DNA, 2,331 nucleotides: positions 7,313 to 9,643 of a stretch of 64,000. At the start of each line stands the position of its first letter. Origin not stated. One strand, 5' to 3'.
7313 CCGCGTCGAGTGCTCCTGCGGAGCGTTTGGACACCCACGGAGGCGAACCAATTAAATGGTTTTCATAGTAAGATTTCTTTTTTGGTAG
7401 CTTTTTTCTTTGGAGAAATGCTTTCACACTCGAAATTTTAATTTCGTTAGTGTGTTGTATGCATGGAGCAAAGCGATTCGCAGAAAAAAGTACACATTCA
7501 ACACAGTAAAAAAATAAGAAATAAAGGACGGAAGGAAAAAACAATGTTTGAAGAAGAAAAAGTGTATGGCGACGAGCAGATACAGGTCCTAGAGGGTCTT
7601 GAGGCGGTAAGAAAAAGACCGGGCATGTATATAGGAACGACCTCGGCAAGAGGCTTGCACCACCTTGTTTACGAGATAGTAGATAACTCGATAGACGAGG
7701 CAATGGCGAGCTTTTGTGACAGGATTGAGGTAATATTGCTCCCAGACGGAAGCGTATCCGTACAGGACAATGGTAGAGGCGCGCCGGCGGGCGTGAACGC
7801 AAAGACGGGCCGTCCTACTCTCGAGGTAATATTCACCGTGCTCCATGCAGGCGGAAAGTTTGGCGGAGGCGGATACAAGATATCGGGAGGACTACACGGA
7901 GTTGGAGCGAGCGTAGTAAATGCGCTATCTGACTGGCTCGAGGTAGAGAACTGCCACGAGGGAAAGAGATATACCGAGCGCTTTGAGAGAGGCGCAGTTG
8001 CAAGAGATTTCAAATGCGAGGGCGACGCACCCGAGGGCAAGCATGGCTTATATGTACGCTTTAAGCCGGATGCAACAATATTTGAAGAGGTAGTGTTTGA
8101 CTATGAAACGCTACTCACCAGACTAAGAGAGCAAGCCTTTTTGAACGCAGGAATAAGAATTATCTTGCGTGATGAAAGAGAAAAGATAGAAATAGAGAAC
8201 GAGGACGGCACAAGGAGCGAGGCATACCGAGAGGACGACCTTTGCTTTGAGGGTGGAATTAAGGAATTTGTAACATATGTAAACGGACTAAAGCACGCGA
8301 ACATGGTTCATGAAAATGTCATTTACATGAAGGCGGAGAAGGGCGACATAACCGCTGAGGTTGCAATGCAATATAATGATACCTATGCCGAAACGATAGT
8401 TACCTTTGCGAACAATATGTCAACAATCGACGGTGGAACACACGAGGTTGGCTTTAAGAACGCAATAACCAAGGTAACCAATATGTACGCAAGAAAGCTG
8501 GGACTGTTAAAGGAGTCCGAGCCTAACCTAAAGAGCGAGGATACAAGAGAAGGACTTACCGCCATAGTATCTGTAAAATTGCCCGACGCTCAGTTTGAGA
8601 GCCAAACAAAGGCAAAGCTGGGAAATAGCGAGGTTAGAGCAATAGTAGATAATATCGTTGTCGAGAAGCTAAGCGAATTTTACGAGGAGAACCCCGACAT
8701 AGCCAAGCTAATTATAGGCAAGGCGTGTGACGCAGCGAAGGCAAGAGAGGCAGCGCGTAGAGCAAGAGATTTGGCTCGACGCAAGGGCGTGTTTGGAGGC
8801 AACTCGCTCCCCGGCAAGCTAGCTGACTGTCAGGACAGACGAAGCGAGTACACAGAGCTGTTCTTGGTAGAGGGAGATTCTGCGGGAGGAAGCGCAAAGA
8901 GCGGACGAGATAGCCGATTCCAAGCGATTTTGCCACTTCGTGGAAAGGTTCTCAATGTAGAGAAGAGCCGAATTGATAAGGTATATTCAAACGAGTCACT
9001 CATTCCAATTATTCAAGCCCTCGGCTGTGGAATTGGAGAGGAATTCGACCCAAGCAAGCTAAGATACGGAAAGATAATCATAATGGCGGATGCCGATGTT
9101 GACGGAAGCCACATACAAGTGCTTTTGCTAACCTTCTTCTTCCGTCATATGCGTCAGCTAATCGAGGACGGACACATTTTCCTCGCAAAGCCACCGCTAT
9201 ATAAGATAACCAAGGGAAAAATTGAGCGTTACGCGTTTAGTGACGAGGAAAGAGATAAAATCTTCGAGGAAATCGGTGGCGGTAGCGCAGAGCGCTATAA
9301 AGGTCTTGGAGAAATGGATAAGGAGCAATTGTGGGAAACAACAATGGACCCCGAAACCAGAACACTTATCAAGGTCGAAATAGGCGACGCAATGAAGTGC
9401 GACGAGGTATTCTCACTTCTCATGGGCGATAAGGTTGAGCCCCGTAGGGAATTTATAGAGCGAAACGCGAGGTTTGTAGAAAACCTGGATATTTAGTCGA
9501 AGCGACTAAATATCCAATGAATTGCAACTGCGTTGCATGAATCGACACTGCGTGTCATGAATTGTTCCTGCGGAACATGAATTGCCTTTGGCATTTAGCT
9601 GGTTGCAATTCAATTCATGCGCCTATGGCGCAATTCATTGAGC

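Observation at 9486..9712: Arrays of short hairpins with variable, self-complementary stems joined by conserved 8-nt linkers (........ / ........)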

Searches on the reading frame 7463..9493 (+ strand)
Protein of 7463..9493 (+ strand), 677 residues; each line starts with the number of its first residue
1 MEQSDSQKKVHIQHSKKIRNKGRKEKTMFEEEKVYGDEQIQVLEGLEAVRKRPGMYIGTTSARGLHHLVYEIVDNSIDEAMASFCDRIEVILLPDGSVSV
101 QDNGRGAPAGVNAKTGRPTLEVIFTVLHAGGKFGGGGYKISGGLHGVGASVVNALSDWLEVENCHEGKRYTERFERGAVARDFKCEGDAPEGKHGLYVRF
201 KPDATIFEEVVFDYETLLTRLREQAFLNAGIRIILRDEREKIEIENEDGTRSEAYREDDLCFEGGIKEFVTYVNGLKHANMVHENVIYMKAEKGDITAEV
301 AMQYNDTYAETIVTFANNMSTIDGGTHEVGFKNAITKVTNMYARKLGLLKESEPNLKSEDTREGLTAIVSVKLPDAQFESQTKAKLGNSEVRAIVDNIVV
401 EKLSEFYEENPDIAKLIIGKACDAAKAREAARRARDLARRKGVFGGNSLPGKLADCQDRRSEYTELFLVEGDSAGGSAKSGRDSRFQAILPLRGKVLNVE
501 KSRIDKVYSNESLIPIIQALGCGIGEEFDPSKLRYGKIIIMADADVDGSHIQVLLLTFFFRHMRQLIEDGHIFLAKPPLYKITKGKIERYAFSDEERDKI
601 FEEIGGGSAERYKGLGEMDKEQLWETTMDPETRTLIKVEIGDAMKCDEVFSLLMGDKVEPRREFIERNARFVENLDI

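Call 9: find_related_loci(query=window:7463-9493:+, collection=genome_contigs, flank=6000)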
Query window:7463-9493:+ (677 aa) in genome_contigs; peptide patterns used: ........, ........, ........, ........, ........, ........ (x = any residue, [..] = any of these).
600 stretches matched a pattern (row limit reached: there are more); 562 encode a relative of the query (tblastn E <= 1e-3); the best 80 are kept; 80 distinct loci.
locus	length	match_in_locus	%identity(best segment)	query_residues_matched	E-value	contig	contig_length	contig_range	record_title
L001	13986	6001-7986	95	16-677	0e+0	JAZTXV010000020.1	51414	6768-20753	MAG: Eubacteriales bacterium isolate T1900045328_YK20190017.MAGScoT_cleanbin_000074 SGB_6489_k141_1578013, whole genome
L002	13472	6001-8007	89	9-677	0e+0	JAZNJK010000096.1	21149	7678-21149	MAG: Eubacteriales bacterium isolate T1900044680_TS20190146.MAGScoT_cleanbin_000021 SGB_1680_k141_3610587, whole genome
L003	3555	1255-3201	92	29-677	0e+0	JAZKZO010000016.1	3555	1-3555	MAG: Eubacteriales bacterium isolate T1900045088_TC20190082.MAGScoT_cleanbin_000003 SGB_4692_k141_801617, whole genome s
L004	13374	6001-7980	89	17-677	0e+0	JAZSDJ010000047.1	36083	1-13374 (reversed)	MAG: Eubacteriales bacterium isolate T1900044599_TS20190065.MAGScoT_cleanbin_000024 SGB_680_k141_455561, whole genome sh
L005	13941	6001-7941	83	19-677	0e+0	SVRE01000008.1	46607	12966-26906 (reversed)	MAG: Oscillospiraceae bacterium isolate SIG635 NODE_4109_length_46607_cov_1.897547, whole genome shotgun sequence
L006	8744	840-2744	84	31-677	0e+0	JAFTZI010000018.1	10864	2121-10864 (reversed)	MAG: Clostridia bacterium isolate RGIG4287 Roe_deer_Colon.Co__c241591, whole genome shotgun sequence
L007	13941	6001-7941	83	23-677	0e+0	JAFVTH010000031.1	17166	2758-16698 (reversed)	MAG: Clostridia bacterium isolate RGIG5375 Sheep_Colon-3__c955510, whole genome shotgun sequence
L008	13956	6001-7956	82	14-677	0e+0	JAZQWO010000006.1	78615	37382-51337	MAG: Eubacteriales bacterium isolate T1900045166_TC20190160.MAGScoT_cleanbin_000001 SGB_5137_k141_398485, whole genome s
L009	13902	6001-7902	84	32-677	0e+0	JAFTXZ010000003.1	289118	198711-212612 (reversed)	MAG: Clostridia bacterium isolate RGIG4252 Roe_deer_Colon-5__c1542, whole genome shotgun sequence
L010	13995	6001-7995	80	8-677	0e+0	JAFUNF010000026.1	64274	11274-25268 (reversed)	MAG: Clostridia bacterium isolate RGIG4648 Roe_deer_Rectum-4__c3994, whole genome shotgun sequence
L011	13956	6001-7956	81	18-677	0e+0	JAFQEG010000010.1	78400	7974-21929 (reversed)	MAG: Clostridia bacterium isolate RGIG1740 Goat_Cecum-3__c213742, whole genome shotgun sequence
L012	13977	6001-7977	83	20-677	0e+0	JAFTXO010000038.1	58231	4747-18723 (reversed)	MAG: Clostridia bacterium isolate RGIG4241 Roe_deer_Colon-4__c315185, whole genome shotgun sequence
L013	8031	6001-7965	82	10-677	0e+0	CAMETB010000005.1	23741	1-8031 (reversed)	MAG: uncultured Clostridia bacterium isolate SRR15057924_bin.15_metaWRAP_v1.3_MAG genome assembly, contig: ERZ10407652.8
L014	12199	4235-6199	82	10-677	0e+0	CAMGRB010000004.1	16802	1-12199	MAG: uncultured Clostridia bacterium isolate SRR11551381_bin.19_metaWRAP_v1.3_MAG genome assembly, contig: ERZ11474004.1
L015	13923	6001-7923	82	28-677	0e+0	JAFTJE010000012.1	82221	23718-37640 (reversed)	MAG: Clostridia bacterium isolate RGIG3867 Roe_deer_Cecum-1__c2138, whole genome shotgun sequence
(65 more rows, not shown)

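Call 49: find_encoding_contigs(protein=window:7463-9493:+, flank=3500, max_places=10)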
Protein window:7463-9493:+ (677 aa): 3 contigs read that carry it; 2 places shown.
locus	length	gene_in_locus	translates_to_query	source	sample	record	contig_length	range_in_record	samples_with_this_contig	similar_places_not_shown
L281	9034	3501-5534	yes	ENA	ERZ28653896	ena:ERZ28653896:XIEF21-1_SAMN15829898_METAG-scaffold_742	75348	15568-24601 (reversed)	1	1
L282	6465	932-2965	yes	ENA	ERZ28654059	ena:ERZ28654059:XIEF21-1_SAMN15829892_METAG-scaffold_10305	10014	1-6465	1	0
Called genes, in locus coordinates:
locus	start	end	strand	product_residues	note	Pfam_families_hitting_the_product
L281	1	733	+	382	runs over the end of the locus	PF00712:DNA_pol3_beta, PF02767:DNA_pol3_beta_2, PF02768:DNA_pol3_beta_3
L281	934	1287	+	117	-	PF05635:23S_rRNA_IVP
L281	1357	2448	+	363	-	PF02463:SMC_N, PF13175:AAA_15, PF13476:AAA_23, PF13304:AAA_21 (faint)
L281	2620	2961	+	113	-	PF04025:RemA-like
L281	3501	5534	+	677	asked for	PF02518:HATPase_c, PF00204:DNA_gyraseB, PF01751:Toprim, PF00986:DNA_gyraseB_C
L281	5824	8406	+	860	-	PF00521:DNA_topoisoIV, PF03989:DNA_gyraseA_C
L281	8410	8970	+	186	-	-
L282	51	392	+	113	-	PF04025:RemA-like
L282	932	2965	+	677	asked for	PF02518:HATPase_c, PF00204:DNA_gyraseB, PF01751:Toprim, PF00986:DNA_gyraseB_C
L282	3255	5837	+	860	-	PF00521:DNA_topoisoIV, PF03989:DNA_gyraseA_C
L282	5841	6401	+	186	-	-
